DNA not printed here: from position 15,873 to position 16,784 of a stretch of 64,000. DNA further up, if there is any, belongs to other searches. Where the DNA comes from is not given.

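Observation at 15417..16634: Full-length GreA fused to a ~230-aa N-terminal GIY-YIG-like domain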

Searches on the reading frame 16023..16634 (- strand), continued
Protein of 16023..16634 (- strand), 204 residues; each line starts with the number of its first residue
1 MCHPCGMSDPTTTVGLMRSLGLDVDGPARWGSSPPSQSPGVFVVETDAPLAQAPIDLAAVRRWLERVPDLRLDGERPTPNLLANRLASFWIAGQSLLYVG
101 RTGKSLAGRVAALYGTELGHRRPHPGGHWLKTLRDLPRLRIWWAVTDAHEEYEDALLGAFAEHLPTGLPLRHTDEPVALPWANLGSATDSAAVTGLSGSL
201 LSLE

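Call 28: search_solved_structures(query=A1, max_evalue=10, show_alignments=3)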
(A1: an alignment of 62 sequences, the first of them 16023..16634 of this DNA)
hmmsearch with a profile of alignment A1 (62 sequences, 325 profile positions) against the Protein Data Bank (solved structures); distinct sequences matched with E-value up to 10: 3.
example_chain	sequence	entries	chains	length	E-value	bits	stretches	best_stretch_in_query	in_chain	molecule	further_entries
1grj_A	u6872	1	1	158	0.0048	20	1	248-307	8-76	GREA PROTEIN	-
4wqt_X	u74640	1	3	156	0.076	16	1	245-305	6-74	RNA cleavage stimulating factor (GreA/Gfh1 chimeric protein Gre-C1)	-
1ywy_A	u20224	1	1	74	0.5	13.4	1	32-72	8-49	hypothetical protein PA2021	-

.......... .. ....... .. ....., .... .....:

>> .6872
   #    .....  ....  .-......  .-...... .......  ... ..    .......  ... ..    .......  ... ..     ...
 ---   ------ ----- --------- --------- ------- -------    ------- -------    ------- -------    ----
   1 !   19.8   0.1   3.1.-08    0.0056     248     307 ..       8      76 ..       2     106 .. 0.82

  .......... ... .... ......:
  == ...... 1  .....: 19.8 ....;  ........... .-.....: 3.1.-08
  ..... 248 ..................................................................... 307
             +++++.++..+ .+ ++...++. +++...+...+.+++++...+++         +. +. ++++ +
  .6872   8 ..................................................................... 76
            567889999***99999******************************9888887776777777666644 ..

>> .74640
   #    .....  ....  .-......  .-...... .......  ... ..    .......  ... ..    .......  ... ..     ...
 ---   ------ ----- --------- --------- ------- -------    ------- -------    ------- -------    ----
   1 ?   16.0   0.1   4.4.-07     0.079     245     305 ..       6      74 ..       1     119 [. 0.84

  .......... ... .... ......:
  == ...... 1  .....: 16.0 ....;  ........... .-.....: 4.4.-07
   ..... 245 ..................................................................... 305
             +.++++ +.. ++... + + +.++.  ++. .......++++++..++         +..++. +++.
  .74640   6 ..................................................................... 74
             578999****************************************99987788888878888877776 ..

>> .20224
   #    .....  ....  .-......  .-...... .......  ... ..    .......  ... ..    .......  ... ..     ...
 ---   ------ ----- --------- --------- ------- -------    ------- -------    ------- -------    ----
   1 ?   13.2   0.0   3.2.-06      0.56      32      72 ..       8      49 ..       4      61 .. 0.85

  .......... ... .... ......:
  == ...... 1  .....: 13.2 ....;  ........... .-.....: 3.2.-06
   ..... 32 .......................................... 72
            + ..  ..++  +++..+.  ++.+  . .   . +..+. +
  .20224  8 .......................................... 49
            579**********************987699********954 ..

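Call 30: fold_search(model_id=the predicted structure, library=viral)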
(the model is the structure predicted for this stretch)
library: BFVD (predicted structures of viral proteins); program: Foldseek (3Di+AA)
matches with E <= 10: 149; with E <= 0.001: 0
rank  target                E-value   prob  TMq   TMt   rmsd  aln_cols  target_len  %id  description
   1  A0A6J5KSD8            2.3e-02  0.84  0.29  0.30  12.1       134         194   14  Uncharacterized protein [uncultured Caudovirales phage]
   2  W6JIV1                2.0e-01  0.08  0.16  0.13  15.9       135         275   13  Reverse transcriptase [Alphaentomopoxvirus acuprea]
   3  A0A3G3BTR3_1          3.1e-01  0.07  0.17  0.06  14.0       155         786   15  RNA-directed RNA polymerase (Fragment) [Canne point virus]
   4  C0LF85                4.2e-01  0.03  0.14  0.06  17.5       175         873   12  RNA-directed RNA polymerase [Soybean yellow mottle mosaic virus]
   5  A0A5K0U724            6.4e-01  0.03  0.17  0.05  18.2       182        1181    9  Uncharacterized protein [Yasminevirus sp. GU-2018]
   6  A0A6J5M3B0            7.7e-01  0.06  0.22  0.26  12.7       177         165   20  Uncharacterized protein [uncultured Caudovirales phage]
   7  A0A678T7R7            1.2e+00  0.02  0.14  0.13  17.1       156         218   11  Polyprotein (Fragment) [Ornithogalum mosaic virus]
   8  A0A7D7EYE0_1          1.3e+00  0.02  0.16  0.06  14.6       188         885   11  RNA-directed RNA polymerase (Fragment) [Coleopteran chu-related virus OKIAV151]
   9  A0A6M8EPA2            1.3e+00  0.02  0.13  0.05  16.5       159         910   10  (no name in the UniProt tables at hand)
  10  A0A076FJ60            1.3e+00  0.02  0.13  0.15  16.2       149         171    9  RNA-dependent RNA polymerase (Fragment) [Gremmeniella abietina RNA virus MS1]
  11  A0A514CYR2            1.3e+00  0.01  0.11  0.08  17.1       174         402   11  (no name in the UniProt tables at hand)
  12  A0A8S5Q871            1.4e+00  0.03  0.15  0.10  14.2       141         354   11  Group II intron reverse transcriptase/maturase [Siphoviridae sp. cty3u30]
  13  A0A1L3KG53            1.5e+00  0.02  0.15  0.07  17.4       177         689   13  (no name in the UniProt tables at hand)
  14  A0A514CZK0            1.7e+00  0.02  0.16  0.12  16.2       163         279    6  (no name in the UniProt tables at hand)
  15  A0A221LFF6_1          1.7e+00  0.02  0.16  0.05  16.8       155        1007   10  RNA-directed RNA polymerase (Fragment) [Barns Ness beadlet anemone chu-like virus 1]
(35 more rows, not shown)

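Call 37: search_protein_families(library=pfam, alignment_id=A2, max_evalue=10)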
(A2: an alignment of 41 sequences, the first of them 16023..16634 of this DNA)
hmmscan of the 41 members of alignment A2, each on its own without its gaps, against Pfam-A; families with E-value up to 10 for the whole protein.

A. member 1, window:16023-16634:- (204 aa): 0 families

B. families by the number of members that match (of 41 scanned): 13 families
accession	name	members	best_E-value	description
PF03449.20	GreA_GreB_N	4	3.6e-27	Transcription elongation factor, N-terminal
PF01272.25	GreA_GreB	4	4.7e-23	Transcription elongation factor, GreA/GreB, C-term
PF24076.1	DUF7368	2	0.06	Family of unknown function (DUF7368)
PF12697.13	Abhydrolase_6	1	0.00021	Alpha/beta hydrolase family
PF04534.17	Herpes_UL56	1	0.012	Herpesvirus UL56 protein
PF20352.3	DUF6647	1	0.045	Domain of unknown function (DUF6647)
PF17089.10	YjbT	1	0.057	Uncharacterised protein family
PF03970.18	Herpes_UL37_1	1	0.06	Herpesvirus UL37 tegument protein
PF23424.1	DUF7112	1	0.063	Family of unknown function (DUF7112)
PF02422.21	Keratin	1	0.26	Keratin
PF25140.1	PGAP1_TMD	1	0.27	GPI inositol-deacylase transmembrane domain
PF05438.17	TRH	1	0.36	Thyrotropin-releasing hormone (TRH)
PF16859.10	TetR_C_11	1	4.1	Tetracyclin repressor-like, C-terminal domain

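Call 39: search_protein_representatives(alignment_id=A2)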
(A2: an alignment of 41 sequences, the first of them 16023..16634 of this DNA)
Query: 41 sequences, 239 profile positions. Proteins with E-value up to 0.001 (for the whole library): 1075; up to 1e-10: 811; up to 1e-30: 373. The best 150 are listed.
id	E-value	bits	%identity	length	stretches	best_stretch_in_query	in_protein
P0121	5.3e-94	330.8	-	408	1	1-225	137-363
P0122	1.5e-92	326.0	-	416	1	1-227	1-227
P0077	5.0e-92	324.3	-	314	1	2-231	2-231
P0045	1.5e-91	322.7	-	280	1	4-226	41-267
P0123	3.6e-91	321.5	-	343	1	1-219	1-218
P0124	5.8e-91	320.8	-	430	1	3-228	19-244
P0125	1.6e-90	319.3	-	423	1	5-220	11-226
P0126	4.7e-90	317.8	-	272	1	4-217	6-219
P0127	3.7e-89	314.9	-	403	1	1-230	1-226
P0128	1.9e-88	312.5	-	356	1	6-220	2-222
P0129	7.0e-86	304.2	-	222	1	4-214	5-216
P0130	9.1e-86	303.8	-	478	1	4-220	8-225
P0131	9.3e-86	303.8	-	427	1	4-225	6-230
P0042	3.3e-84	298.7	-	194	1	1-174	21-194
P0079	1.9e-82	292.9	-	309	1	11-200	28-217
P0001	4.9e-78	278.5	-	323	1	1-165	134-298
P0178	1.0e-53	198.9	-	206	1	6-196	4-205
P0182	8.1e-51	189.4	-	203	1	5-195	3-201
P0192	1.1e-47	179.2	-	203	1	5-191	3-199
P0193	1.8e-47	178.4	-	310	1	9-219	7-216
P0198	9.1e-47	176.1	-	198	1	6-195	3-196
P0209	2.4e-45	171.5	-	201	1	6-194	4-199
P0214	1.0e-44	169.4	-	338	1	6-218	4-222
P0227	6.5e-44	166.8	-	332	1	6-219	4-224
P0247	1.9e-42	162.0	-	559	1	6-207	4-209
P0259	1.7e-41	158.8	-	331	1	7-218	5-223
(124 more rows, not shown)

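Call 42: search_protein_families(library=pfam, proteins=[P0178, P0182, P0192, P0198, P0209, P0193, P0214, P0247, P0227, P0259], max_evalue=10)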
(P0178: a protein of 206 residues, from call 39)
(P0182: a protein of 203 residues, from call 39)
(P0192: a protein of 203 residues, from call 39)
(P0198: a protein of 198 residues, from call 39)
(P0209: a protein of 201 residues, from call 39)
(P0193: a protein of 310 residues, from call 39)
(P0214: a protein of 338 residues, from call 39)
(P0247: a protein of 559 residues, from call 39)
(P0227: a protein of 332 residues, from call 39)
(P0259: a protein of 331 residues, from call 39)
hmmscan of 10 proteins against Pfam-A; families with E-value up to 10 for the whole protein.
P0178 (206 aa): 2 families
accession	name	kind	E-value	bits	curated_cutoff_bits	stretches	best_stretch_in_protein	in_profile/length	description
PF20815.3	GIY_YIG_2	-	0.066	13.6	22.4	1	96-115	30-50/153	GIY-YIG catalytic domain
PF11550.13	IglC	-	0.27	11.1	25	1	23-86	128-191/211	Intracellular growth locus C protein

P0182 (203 aa): 1 family
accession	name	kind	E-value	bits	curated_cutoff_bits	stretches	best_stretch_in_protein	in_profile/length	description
PF20815.3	GIY_YIG_2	-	0.003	18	22.4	1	95-113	32-51/153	GIY-YIG catalytic domain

P0192 (203 aa): 0 families

P0198 (198 aa): 0 families

P0209 (201 aa): 1 family
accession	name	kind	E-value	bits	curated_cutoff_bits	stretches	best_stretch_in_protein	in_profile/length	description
PF20815.3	GIY_YIG_2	-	0.086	13.3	22.4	1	90-115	28-54/153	GIY-YIG catalytic domain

P0193 (310 aa): 1 family
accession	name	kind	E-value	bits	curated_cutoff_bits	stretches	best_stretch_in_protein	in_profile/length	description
PF11238.13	DUF3039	-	0.21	11.8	22.7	1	134-171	9-48/56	Protein of unknown function (DUF3039)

P0214 (338 aa): 0 families

P0247 (559 aa): 0 families

P0227 (332 aa): 0 families

P0259 (331 aa): 1 family
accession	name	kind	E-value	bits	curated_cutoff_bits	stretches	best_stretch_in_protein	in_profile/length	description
PF19604.4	DUF6109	-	0.019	14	25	1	153-231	588-664/671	Family of unknown function (DUF6109)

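Call 52: search_solved_structures(query=A3, max_evalue=10, show_alignments=2)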
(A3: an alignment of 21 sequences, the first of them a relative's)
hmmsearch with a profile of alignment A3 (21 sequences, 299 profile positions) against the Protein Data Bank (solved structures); distinct sequences matched with E-value up to 10: 4.
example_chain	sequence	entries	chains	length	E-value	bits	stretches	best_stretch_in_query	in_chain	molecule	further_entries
1ywy_A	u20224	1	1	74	0.17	14.2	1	30-78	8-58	hypothetical protein PA2021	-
5wq4_C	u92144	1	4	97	0.29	13.5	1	208-276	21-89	Optineurin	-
5b83_B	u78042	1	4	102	0.95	11.8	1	207-276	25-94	Optineurin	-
9b0z_B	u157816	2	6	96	1.4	11.2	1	208-277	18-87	Optineurin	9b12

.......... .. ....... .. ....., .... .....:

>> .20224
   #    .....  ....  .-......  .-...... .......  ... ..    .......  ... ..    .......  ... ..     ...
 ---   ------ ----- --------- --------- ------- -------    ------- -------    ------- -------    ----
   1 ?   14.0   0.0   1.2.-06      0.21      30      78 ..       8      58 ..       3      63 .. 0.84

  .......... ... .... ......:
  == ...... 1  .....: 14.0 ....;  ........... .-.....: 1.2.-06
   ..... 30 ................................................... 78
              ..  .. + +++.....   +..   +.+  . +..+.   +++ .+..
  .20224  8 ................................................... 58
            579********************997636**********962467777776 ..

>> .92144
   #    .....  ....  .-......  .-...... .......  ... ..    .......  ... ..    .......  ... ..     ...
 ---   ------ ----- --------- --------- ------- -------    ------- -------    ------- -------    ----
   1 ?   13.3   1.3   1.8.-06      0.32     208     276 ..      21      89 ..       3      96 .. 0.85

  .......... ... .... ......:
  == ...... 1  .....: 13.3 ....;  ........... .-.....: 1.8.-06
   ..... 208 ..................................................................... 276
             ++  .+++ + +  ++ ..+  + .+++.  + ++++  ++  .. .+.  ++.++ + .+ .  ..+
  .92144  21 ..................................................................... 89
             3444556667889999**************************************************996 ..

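Call 53: search_solved_structures(query=A4, max_evalue=10, show_alignments=2)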
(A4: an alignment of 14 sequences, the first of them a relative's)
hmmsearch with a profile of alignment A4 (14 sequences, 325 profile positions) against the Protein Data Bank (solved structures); distinct sequences matched with E-value up to 10: 3.
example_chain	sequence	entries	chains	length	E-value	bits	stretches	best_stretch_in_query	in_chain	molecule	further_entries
7oyc_i2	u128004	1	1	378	0.018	17.8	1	154-267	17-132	HABP4_PAI-RBP1 domain-containing protein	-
8v2d_J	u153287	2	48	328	0.15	14.8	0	38-74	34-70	O43_129 component A | O43_129_+4 component A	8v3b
6zvh_y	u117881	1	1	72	0.68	12.6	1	136-176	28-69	Cell growth-regulating nucleolar protein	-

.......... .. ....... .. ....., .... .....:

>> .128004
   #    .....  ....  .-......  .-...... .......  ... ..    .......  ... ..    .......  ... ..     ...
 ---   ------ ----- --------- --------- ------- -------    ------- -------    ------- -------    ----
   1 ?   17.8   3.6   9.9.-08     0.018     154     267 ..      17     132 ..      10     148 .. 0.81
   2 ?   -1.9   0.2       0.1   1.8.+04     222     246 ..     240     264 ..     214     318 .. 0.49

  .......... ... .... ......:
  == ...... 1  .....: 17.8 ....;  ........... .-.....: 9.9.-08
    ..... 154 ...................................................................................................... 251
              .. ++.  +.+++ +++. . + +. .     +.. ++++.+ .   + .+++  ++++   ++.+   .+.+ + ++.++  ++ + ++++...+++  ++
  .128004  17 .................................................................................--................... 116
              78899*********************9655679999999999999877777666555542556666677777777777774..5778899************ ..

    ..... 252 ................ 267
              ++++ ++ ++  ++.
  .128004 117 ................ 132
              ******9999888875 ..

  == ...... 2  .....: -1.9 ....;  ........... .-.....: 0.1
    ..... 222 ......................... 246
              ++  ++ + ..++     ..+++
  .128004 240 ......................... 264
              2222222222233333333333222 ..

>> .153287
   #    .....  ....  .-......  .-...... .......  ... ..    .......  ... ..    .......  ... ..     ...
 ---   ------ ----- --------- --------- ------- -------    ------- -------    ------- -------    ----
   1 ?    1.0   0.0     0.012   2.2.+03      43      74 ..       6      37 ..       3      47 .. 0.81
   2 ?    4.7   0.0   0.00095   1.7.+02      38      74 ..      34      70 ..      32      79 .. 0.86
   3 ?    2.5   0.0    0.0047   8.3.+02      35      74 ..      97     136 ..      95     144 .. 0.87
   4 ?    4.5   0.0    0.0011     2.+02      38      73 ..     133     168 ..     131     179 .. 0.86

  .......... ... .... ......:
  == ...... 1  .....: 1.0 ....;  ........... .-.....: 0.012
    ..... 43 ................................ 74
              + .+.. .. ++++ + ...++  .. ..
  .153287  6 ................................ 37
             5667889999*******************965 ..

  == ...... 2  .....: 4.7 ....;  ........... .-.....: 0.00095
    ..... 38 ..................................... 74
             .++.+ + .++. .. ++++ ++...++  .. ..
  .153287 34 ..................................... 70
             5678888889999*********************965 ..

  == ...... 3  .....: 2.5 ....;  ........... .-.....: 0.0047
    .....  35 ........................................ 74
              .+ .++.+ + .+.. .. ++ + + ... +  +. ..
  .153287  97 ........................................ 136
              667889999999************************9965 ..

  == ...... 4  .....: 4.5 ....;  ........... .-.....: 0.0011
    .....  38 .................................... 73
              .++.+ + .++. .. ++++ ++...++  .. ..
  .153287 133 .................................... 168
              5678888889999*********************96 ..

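Call 63: predict_structure(alignment_id=A3)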
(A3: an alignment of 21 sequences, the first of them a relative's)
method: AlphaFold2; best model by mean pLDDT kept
length: 294 residues; sequences in the alignment: 21
mean_pLDDT: 72.8   pTM: 0.56
mean pLDDT of the five models: 72.8, 71.8, 69.7, 67.4, 62.2
residues with pLDDT >= 90: 46; 70-90: 156; 50-70: 37; < 50: 55
segments of 3 or more residues with pLDDT < 50: 107-117, 173-212, 260-262
pLDDT, mean of each block of 10 residues (from residue 1): 91 92 80 89 79 76 71 81 83 83 58 47 77 90 83 84 66 45 41 29 31 66 92 89 79 68 72 88 81 69
secondary structure, 60 per line:
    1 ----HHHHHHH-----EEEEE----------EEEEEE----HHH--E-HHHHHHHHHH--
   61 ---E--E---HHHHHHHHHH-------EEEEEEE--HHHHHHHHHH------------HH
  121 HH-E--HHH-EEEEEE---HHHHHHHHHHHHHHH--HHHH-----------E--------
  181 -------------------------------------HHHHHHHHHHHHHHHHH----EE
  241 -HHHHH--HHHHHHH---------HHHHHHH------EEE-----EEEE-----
elements in order: H5-11 E17-21 E32-37 H49-58 H71-80 E88-94 H97-106 H119-122 E131-136 H140-154 H157-160 H218-234 H242-246 H249-255 H265-271 E278-280 E286-289
